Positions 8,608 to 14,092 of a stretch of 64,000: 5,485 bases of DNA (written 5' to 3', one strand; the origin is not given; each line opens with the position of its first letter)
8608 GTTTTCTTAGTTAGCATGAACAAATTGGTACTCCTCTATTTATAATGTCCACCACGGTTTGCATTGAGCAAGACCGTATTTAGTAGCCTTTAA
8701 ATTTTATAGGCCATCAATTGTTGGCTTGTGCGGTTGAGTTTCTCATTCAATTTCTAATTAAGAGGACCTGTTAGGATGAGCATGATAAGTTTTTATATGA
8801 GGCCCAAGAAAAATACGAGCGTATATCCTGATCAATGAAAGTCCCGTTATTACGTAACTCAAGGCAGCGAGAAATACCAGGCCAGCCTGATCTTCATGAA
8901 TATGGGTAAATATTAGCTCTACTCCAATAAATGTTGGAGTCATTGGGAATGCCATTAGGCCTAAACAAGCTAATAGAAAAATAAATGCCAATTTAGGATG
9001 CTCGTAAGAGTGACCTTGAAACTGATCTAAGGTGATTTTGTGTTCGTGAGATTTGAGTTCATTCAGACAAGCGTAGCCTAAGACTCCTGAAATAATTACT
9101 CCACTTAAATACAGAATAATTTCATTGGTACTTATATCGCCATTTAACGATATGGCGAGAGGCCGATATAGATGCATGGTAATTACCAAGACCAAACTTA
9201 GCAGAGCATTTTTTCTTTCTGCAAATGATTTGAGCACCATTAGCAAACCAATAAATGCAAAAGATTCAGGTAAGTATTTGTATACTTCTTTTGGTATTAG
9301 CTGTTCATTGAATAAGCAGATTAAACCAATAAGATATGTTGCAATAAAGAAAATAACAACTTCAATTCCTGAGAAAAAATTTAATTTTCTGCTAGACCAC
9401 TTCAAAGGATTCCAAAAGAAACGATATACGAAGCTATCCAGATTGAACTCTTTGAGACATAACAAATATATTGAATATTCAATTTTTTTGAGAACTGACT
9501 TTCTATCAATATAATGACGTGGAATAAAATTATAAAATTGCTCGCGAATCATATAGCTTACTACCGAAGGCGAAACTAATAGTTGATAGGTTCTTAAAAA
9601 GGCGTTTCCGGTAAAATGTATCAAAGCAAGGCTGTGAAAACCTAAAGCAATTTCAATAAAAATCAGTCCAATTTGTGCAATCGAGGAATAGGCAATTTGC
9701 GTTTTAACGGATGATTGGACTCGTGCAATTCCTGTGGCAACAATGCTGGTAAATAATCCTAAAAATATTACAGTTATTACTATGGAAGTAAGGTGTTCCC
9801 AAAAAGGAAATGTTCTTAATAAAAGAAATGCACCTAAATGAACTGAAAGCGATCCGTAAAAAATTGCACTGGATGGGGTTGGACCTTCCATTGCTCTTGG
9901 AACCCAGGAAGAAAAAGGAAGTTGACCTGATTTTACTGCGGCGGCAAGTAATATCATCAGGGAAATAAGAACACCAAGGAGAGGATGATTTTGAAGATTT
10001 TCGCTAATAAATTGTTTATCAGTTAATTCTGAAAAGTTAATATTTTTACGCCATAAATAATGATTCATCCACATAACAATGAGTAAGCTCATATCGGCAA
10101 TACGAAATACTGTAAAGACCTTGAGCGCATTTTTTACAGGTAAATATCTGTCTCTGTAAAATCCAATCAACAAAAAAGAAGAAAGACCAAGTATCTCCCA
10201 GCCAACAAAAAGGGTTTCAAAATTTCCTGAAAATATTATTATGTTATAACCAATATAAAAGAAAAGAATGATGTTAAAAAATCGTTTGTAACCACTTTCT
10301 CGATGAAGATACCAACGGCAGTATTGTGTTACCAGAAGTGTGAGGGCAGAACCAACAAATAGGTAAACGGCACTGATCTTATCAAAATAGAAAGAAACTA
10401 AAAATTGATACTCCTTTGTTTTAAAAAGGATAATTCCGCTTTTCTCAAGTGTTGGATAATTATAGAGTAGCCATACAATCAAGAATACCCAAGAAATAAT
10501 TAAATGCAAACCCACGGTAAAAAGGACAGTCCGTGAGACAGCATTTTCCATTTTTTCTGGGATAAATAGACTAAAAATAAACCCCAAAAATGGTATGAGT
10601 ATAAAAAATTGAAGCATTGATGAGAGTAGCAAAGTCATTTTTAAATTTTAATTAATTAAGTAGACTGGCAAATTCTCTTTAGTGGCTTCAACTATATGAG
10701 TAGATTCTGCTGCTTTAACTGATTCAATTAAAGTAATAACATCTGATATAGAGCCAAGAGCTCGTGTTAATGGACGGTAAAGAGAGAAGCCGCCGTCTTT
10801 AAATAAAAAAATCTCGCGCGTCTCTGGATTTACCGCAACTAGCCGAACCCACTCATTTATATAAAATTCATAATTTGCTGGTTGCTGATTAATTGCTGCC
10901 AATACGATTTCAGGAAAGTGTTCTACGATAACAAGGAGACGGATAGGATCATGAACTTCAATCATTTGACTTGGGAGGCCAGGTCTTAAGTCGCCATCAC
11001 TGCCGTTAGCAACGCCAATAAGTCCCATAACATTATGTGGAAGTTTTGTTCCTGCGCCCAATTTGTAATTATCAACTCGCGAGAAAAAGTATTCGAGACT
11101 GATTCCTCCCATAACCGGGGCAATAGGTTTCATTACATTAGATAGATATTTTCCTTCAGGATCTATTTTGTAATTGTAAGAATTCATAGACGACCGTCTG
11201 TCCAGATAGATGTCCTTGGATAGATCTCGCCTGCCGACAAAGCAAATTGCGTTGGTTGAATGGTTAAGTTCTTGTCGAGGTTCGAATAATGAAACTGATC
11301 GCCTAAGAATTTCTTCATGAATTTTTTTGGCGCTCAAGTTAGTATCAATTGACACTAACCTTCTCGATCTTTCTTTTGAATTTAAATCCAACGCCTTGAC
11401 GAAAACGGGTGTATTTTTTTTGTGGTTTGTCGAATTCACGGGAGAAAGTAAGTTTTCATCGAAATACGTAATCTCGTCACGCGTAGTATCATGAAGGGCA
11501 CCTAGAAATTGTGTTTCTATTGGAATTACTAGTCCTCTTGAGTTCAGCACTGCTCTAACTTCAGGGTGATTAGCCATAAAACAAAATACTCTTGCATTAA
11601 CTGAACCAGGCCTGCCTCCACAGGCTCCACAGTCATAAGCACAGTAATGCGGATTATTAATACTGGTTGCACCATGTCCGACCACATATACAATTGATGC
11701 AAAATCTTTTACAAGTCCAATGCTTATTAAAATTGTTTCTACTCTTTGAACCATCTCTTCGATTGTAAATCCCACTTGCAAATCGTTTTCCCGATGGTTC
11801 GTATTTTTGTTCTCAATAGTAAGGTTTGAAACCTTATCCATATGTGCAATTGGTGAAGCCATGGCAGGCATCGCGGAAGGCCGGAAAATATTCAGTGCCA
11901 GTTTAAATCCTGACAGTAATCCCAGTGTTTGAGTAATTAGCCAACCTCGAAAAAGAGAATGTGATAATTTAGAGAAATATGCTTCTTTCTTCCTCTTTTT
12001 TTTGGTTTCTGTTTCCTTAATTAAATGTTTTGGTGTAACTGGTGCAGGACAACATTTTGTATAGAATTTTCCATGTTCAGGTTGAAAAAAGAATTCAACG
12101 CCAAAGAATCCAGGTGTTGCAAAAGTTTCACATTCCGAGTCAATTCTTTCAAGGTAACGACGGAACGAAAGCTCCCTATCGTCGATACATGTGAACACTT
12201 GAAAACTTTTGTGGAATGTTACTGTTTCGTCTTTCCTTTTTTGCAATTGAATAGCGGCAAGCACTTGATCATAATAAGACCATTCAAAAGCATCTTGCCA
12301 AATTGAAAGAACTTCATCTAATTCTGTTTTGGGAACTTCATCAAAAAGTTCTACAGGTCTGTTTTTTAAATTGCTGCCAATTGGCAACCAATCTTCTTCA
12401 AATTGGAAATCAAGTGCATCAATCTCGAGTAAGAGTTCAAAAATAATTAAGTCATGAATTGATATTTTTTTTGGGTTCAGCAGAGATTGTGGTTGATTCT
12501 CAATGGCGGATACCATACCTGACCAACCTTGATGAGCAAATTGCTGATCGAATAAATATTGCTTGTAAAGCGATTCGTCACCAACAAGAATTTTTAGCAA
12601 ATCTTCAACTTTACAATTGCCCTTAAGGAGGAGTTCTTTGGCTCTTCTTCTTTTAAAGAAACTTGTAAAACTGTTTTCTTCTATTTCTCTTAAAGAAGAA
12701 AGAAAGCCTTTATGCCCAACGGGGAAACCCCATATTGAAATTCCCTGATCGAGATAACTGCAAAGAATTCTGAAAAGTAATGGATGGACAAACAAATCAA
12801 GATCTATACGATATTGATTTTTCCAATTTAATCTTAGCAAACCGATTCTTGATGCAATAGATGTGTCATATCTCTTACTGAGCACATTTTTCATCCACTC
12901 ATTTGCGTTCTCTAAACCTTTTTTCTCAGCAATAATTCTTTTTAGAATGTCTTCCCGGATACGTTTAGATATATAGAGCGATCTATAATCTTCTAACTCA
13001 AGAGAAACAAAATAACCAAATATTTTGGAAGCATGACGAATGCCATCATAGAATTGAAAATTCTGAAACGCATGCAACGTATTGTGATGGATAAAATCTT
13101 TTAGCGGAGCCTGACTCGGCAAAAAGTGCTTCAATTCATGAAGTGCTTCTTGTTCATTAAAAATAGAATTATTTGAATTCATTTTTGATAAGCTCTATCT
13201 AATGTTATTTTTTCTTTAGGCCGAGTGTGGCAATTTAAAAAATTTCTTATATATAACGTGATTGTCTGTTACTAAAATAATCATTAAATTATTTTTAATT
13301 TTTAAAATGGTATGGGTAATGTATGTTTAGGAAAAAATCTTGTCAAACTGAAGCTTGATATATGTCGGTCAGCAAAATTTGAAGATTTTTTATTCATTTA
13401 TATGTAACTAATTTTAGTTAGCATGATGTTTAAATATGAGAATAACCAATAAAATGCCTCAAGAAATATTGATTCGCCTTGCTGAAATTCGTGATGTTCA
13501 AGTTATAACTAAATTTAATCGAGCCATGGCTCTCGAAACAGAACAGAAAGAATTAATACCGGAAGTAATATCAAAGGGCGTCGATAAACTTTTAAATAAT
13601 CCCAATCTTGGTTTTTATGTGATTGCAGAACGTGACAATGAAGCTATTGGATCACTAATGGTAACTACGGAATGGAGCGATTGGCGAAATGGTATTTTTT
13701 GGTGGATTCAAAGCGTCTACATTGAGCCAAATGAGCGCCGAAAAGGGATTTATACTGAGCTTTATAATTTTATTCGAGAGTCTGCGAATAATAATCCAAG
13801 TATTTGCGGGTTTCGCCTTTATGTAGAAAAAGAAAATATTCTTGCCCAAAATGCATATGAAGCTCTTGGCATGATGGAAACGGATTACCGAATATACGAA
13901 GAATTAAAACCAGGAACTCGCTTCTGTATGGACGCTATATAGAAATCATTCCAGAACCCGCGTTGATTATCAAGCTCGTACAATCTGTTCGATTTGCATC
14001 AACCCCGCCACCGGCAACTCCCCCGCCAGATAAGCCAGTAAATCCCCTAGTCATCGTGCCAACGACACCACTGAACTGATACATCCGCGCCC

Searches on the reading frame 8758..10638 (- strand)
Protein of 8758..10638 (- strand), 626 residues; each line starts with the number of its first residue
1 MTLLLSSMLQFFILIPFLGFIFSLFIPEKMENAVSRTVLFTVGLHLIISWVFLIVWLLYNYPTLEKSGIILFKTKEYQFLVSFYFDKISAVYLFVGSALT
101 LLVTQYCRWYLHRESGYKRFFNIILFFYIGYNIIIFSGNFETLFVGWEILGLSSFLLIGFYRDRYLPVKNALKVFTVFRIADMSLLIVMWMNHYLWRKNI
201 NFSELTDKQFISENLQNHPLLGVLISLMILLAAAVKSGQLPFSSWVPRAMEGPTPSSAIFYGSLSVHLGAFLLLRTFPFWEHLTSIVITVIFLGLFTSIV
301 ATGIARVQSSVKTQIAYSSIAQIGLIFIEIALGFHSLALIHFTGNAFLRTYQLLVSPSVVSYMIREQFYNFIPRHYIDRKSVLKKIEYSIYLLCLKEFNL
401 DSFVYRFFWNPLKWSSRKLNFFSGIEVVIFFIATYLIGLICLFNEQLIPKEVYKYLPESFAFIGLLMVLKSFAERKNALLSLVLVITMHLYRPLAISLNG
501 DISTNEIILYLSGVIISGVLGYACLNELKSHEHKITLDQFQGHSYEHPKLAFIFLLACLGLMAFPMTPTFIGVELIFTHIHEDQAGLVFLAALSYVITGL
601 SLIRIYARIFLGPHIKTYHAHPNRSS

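Call 5: search_protein_families(library=pfam, proteins=[window:8758-10638:-], max_evalue=1)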
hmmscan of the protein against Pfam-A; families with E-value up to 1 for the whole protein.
window:8758-10638:- (626 aa): 3 families
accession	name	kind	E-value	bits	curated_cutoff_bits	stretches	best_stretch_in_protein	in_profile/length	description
PF00361.26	Proton_antipo_M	-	1.6e-38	133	21.5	2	138-363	2-226/294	NADH:quinone oxidoreductase/Mrp antiporter, TM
PF00662.26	Proton_antipo_N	-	8.5e-09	35.6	24.5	1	73-121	3-51/51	NADH-Ubiquinone oxidoreductase (complex I), chain 5 N-terminus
PF00420.29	Oxidored_q2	-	0.036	14.3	26.1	1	121-206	4-91/95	NADH-ubiquinone/plastoquinone oxidoreductase chain 4L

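Call 53: search_protein_families(library=ncbifam, proteins=[window:8758-10638:-], max_evalue=0.001)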
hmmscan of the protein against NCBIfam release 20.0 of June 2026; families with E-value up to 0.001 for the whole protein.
window:8758-10638:- (626 aa): 49 families (the best 25 are shown)
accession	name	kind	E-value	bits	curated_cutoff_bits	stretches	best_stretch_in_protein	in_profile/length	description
NF005141.0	PRK06590.1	equivalog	6.9e-64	216.8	556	1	7-367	3-358/615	NADH-quinone oxidoreductase subunit L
TIGR01974.1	NDH_I_L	subfamily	6.2e-62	210.4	407.5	1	8-367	2-362/630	NADH-quinone oxidoreductase subunit L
NF005626.0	PRK07376.1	equivalog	1.1e-47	162.8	963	1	19-363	25-367/675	NAD(P)H-quinone oxidoreductase subunit 5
NF006029.0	PRK08168.1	equivalog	8.6e-43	147.2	380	1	84-394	71-372/520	NADH-quinone oxidoreductase subunit L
NF009287.0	PRK12647.1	equivalog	1.4e-35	123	937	1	21-333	7-317/773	putative monovalent cation/H+ antiporter subunit A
NF005633.0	PRK07390.1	subfamily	1.4e-35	122.9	676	1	71-360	73-357/613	NAD(P)H-quinone oxidoreductase subunit F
NF009288.0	PRK12648.1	equivalog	2.3e-35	122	1104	1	8-334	2-318/954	monovalent cation/H+ antiporter subunit A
NF005097.0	PRK06525.1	equivalog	3.3e-33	115.1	430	1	13-334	9-320/480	hydrogenase 4 subunit D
NF009289.0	PRK12649.1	equivalog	1.3e-31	109.8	1117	1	13-326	8-317/789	putative monovalent cation/H+ antiporter subunit A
NF040617.1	F420_dehyd_FpoL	exception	2e-31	109.5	1050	1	11-360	7-374/669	F420H2 dehydrogenase subunit FpoL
TIGR01960.1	ndhF3_CO2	subfamily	7.3e-31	107.3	588.7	1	73-359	75-356/606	NAD(P)H dehydrogenase, subunit NdhF3 family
TIGR00940.1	2a6301s01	subfamily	1.5e-30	106.2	920.45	1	12-345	5-325/793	monovalent cation:proton antiporter subunit A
NF009284.0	PRK12644.1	equivalog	4.6e-30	104.4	962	1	54-339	38-319/975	Na+/H+ antiporter subunit A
NF009285.0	PRK12645.1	equivalog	1.8e-28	99.3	1028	1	8-339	3-326/804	Na+/H+ antiporter subunit A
NF009286.0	PRK12646.1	equivalog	1.1e-27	96.9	1063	1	77-334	68-321/800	DUF4040 family protein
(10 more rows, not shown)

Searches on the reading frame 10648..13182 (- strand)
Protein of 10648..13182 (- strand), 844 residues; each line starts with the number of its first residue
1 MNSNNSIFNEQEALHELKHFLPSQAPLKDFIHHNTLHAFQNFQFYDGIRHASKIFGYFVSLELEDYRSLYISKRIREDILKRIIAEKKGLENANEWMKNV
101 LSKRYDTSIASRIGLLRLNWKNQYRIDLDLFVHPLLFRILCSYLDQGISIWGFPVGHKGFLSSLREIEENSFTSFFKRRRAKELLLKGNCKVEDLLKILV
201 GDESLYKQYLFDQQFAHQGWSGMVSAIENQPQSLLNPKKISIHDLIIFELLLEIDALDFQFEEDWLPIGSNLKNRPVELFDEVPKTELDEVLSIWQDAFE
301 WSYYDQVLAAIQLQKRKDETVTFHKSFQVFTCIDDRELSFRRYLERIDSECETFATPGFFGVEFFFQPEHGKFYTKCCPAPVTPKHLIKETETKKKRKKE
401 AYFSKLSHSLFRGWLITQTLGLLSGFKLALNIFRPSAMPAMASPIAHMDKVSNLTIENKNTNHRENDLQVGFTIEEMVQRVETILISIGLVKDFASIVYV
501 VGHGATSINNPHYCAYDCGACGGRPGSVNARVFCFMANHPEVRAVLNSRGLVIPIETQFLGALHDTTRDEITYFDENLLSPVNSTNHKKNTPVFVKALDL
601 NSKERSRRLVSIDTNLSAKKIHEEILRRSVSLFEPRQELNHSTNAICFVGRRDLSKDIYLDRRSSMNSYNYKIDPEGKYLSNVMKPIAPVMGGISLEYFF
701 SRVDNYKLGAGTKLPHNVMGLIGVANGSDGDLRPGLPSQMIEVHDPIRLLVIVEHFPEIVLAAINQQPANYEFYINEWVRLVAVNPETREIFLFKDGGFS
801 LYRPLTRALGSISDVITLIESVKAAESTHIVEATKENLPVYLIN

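Call 19: search_protein_families(library=pfam, proteins=[window:10648-13182:-], max_evalue=0.001)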
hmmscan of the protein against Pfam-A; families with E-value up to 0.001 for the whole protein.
window:10648-13182:- (844 aa): 1 family
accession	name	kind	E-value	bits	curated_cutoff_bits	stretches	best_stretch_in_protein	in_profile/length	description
PF10070.14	DabA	-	1.1e-204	682.5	25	1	15-779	2-747/747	Probable inorganic carbon transporter subunit DabA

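Call 53: search_protein_families(library=ncbifam, proteins=[window:10648-13182:-], max_evalue=0.001)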
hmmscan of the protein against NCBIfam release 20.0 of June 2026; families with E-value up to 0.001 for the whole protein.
window:10648-13182:- (844 aa): 0 families

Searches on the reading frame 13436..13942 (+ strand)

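Call 19: search_protein_families(library=pfam, proteins=[window:13436-13942:+], max_evalue=0.001)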
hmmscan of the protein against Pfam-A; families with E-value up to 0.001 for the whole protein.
window:13436-13942:+ (168 aa): 5 families
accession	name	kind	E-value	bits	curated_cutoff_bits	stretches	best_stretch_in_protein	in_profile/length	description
PF00583.31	Acetyltransf_1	-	3.9e-12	46.9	20.7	1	46-146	18-116/116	Acetyltransferase (GNAT) family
PF13508.13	Acetyltransf_7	-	6.8e-07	30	27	1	60-145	4-81/84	Acetyltransferase (GNAT) domain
PF13673.13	Acetyltransf_10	-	0.00015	22.2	23.6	1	60-154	32-115/128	Acetyltransferase (GNAT) domain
PF13302.13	Acetyltransf_3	-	0.00032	21.8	25.4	1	52-146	48-137/138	Acetyltransferase (GNAT) domain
PF13420.13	Acetyltransf_4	-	0.00046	20.7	24.3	1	13-145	1-133/155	Acetyltransferase (GNAT) domain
